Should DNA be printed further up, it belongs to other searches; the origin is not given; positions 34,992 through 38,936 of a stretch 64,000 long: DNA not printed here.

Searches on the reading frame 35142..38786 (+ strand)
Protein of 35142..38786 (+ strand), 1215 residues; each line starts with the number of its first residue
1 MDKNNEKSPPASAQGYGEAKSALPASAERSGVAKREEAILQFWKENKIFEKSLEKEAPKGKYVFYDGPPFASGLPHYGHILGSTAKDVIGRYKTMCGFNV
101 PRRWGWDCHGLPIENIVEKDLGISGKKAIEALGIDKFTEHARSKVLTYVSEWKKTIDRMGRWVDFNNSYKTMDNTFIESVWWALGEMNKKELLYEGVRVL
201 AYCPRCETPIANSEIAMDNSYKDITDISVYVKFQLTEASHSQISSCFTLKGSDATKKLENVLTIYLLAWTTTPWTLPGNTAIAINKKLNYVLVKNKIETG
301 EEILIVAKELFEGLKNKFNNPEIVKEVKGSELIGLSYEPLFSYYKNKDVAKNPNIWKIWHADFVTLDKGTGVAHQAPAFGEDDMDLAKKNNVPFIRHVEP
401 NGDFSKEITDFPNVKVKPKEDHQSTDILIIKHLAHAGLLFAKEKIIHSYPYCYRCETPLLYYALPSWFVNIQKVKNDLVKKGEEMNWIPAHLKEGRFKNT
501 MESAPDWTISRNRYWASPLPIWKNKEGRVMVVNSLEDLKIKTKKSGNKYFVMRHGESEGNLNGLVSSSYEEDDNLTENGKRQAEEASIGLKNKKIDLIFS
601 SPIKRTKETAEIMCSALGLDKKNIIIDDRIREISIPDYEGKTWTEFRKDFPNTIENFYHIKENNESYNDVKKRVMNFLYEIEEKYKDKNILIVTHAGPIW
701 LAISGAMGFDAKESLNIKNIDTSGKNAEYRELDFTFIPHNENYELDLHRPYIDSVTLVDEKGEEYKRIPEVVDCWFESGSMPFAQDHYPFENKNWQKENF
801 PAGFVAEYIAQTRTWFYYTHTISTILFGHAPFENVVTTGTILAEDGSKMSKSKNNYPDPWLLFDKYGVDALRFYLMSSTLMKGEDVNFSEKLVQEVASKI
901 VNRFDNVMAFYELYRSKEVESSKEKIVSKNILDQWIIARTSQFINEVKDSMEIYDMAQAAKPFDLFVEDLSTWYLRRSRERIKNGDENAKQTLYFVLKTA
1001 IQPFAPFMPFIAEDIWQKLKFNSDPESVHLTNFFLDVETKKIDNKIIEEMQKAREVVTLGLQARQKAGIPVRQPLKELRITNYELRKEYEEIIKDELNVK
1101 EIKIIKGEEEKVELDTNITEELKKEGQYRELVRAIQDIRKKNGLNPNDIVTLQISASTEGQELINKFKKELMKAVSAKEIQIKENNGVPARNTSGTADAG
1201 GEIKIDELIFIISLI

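Call 48: search_protein_families(library=pfam, proteins=[window:35142-38786:+], max_evalue=0.001)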
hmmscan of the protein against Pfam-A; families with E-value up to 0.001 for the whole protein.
window:35142-38786:+ (1215 aa): 6 families
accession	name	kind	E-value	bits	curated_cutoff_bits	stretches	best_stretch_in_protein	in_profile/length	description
PF00133.28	tRNA-synt_1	-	1.3e-123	413.3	22.7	2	39-545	2-270/414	tRNA synthetases class I (I, L, M and V)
PF00300.27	His_Phos_1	-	5.7e-39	134.2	21.7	1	550-723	2-175/194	Histidine phosphatase superfamily (branch 1)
PF08264.19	Anticodon_1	-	1.4e-28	100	25.1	1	933-1076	1-145/148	Anticodon-binding domain of tRNA ligase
PF19302.4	DUF5915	-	6.4e-17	62.2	27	1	1107-1188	97-178/195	Domain of unknown function (DUF5915)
PF09334.17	tRNA-synt_1g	-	1.2e-16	60.9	20.1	2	830-908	310-387/391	tRNA synthetases class I (M)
PF13603.12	tRNA-synt_1_2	-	0.00024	21.1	25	1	357-404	99-146/185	Leucyl-tRNA synthetase, editing domain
